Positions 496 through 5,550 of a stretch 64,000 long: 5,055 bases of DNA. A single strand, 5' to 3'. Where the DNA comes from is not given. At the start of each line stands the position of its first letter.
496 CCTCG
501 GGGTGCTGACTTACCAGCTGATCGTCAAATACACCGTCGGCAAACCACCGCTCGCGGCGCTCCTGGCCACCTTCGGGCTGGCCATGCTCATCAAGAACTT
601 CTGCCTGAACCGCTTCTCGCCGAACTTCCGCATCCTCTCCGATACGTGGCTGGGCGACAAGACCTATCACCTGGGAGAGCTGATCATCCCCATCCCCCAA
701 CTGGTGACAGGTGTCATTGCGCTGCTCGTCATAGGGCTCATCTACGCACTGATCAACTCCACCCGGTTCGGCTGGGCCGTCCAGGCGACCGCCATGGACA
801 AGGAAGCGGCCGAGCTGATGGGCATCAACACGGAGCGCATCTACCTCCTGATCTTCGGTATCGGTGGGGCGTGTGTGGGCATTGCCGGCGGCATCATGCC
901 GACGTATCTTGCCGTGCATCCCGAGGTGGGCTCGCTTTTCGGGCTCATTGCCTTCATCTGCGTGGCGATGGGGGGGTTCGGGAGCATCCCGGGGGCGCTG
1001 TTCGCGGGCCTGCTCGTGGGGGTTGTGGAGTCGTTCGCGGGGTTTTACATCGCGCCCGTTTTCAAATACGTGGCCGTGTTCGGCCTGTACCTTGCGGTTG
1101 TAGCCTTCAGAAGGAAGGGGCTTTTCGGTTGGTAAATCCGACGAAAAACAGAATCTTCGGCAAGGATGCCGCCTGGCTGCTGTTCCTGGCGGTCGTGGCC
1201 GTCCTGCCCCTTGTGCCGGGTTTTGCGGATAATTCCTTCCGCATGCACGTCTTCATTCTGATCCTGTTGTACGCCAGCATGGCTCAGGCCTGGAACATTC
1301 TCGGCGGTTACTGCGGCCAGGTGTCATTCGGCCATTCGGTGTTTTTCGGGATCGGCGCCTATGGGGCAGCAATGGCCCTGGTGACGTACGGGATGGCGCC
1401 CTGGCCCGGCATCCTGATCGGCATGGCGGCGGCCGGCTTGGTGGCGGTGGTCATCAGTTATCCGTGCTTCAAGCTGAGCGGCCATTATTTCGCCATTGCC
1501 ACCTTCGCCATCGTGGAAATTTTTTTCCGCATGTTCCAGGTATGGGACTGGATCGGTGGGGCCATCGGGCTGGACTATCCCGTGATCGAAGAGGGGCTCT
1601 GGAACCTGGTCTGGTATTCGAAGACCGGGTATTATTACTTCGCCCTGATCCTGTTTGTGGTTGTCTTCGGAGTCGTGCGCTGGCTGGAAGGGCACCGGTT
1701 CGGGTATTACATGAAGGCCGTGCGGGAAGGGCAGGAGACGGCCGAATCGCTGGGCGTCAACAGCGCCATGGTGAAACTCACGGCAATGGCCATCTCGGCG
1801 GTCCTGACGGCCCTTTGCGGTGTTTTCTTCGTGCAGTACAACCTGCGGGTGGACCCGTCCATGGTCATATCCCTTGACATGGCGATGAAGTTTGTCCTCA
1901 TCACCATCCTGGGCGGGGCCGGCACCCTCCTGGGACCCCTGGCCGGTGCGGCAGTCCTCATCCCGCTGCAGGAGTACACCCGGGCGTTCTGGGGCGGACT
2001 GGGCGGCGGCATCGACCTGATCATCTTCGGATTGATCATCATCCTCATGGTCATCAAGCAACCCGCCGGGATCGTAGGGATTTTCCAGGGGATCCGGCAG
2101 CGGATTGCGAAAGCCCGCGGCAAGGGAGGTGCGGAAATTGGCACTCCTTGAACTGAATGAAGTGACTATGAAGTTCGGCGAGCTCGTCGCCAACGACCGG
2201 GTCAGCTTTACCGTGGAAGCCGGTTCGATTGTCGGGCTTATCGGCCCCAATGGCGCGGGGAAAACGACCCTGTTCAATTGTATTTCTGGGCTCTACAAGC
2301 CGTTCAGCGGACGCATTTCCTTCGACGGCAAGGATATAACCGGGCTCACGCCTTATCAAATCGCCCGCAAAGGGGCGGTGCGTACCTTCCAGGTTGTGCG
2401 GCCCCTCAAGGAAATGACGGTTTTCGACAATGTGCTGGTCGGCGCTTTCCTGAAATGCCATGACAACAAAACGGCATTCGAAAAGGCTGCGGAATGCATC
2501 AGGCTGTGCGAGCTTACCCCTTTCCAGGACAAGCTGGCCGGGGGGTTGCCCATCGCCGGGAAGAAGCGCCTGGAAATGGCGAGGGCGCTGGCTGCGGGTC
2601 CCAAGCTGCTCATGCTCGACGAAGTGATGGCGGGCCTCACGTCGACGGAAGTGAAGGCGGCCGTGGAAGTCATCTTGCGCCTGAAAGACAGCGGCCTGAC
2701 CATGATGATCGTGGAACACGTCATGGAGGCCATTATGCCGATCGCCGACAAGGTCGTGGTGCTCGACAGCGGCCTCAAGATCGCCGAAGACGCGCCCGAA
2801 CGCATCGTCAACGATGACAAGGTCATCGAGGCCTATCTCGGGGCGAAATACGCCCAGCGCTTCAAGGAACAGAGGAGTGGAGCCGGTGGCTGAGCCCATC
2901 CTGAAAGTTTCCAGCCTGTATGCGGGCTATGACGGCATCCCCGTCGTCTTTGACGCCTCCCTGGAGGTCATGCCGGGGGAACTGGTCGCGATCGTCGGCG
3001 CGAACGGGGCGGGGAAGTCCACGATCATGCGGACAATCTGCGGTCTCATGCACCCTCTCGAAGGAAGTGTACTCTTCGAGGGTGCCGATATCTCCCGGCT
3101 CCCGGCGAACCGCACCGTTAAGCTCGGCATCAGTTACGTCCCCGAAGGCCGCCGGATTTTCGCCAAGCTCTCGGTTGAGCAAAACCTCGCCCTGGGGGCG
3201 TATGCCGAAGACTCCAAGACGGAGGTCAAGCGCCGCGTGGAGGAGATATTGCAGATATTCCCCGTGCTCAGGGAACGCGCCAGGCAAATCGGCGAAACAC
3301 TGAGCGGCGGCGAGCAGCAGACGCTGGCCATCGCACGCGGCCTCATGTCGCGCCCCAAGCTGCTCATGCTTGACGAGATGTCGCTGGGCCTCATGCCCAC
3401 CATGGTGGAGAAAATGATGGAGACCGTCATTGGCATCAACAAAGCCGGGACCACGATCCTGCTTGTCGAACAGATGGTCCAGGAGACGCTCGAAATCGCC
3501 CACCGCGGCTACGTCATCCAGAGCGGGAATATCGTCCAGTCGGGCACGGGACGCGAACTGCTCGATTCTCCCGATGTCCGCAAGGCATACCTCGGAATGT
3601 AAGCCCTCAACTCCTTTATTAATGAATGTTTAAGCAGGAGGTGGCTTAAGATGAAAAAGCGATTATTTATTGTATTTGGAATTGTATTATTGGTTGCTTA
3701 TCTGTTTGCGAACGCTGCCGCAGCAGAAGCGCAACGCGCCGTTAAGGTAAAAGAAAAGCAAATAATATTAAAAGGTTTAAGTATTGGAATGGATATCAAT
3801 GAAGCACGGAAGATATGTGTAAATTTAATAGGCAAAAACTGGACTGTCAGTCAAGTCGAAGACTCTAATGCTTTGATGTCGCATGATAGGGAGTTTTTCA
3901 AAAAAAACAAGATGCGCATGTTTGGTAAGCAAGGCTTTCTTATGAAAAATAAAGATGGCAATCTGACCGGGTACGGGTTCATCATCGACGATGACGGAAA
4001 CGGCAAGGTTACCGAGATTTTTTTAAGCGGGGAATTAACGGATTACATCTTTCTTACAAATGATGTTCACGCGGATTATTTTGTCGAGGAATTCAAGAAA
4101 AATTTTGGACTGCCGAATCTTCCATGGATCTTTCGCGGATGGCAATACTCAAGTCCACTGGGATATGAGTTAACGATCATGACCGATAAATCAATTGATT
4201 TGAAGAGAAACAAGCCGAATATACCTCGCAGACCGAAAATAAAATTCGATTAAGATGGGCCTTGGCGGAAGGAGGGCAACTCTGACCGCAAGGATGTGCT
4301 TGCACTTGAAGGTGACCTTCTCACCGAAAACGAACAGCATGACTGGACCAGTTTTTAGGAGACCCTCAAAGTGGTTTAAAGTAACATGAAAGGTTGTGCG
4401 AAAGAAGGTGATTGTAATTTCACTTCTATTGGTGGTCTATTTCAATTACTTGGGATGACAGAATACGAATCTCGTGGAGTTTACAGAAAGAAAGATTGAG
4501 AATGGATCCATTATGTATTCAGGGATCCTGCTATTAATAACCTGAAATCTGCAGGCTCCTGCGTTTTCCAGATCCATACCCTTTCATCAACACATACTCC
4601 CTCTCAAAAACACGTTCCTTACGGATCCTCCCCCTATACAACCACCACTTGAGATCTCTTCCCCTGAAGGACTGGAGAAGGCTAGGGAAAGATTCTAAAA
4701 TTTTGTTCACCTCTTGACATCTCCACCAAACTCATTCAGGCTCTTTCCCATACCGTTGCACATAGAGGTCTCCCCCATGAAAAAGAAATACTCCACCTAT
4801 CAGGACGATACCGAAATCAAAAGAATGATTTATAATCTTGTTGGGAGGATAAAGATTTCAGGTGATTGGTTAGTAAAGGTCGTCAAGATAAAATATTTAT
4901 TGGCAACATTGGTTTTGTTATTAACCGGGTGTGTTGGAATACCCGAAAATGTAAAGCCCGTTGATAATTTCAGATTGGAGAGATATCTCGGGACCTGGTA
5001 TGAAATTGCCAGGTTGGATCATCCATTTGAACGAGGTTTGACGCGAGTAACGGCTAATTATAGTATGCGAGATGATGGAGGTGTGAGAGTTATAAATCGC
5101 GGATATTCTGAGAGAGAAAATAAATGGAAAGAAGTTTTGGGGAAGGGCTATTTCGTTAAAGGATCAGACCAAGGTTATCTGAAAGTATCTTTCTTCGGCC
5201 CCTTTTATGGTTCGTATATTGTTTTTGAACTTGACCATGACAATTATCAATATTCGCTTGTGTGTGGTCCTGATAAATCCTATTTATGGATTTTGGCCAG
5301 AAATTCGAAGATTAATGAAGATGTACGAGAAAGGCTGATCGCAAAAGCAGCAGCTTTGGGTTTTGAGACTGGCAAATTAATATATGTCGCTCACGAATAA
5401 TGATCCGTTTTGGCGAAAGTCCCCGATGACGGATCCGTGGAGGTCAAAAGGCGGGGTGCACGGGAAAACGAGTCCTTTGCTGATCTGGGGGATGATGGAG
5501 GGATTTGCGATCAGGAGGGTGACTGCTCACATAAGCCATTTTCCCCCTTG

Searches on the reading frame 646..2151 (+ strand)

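Call 79: search_protein_families(library=pfam, proteins=[window:646-2151:+], max_evalue=0.001)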
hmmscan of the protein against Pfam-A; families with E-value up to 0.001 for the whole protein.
window:646-2151:+ (501 aa): 1 family
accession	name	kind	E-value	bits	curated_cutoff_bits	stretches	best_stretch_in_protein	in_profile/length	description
PF02653.21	BPD_transp_2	-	3.7e-34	118.5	26.8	1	202-468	5-268/269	Branched-chain amino acid transport system / permease component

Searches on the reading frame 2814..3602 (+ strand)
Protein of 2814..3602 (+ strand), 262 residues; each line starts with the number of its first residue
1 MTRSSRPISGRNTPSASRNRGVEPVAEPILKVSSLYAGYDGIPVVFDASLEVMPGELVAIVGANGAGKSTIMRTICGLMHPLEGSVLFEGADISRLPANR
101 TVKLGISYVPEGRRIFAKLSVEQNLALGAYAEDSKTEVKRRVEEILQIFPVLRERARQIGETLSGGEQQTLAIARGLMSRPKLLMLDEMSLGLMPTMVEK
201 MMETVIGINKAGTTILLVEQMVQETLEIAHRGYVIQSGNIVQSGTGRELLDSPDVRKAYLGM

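Call 79: search_protein_families(library=pfam, proteins=[window:2814-3602:+], max_evalue=0.001)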
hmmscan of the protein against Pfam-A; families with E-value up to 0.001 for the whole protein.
window:2814-3602:+ (262 aa): 5 families
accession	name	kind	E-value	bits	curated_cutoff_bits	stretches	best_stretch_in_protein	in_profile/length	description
PF00005.33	ABC_tran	-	4.4e-32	112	25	1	47-188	3-134/137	ABC transporter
PF13304.12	AAA_21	-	4.9e-06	27.3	27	0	57-75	1-19/304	AAA domain, putative AbiEii toxin, Type IV TA system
PF13476.12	AAA_23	-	0.00033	21.8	27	1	56-76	20-40/201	AAA domain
PF02463.25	SMC_N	-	0.00033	20.6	40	0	56-76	25-45/220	RecF/RecN/SMC N terminal domain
PF13555.12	AAA_29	-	0.00056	20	27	0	51-82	18-49/61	P-loop containing region of AAA domain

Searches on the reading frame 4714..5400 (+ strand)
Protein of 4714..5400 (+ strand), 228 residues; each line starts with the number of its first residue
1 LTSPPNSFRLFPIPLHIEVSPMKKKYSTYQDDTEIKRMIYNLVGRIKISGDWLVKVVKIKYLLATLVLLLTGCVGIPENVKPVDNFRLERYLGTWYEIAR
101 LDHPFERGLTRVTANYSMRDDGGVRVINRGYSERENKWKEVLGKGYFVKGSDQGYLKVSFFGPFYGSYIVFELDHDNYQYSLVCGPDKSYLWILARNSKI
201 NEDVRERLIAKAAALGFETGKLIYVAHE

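Call 79: search_protein_families(library=pfam, proteins=[window:4714-5400:+], max_evalue=0.001)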
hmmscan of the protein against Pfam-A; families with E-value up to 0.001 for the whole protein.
window:4714-5400:+ (228 aa): 2 families
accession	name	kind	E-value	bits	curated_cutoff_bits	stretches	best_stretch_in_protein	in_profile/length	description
PF08212.18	Lipocalin_2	-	1.5e-39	135.7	24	1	88-226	3-145/146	Lipocalin-like domain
PF00061.29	Lipocalin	-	0.00013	22.6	23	1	93-225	2-141/145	Lipocalin / cytosolic fatty-acid binding protein family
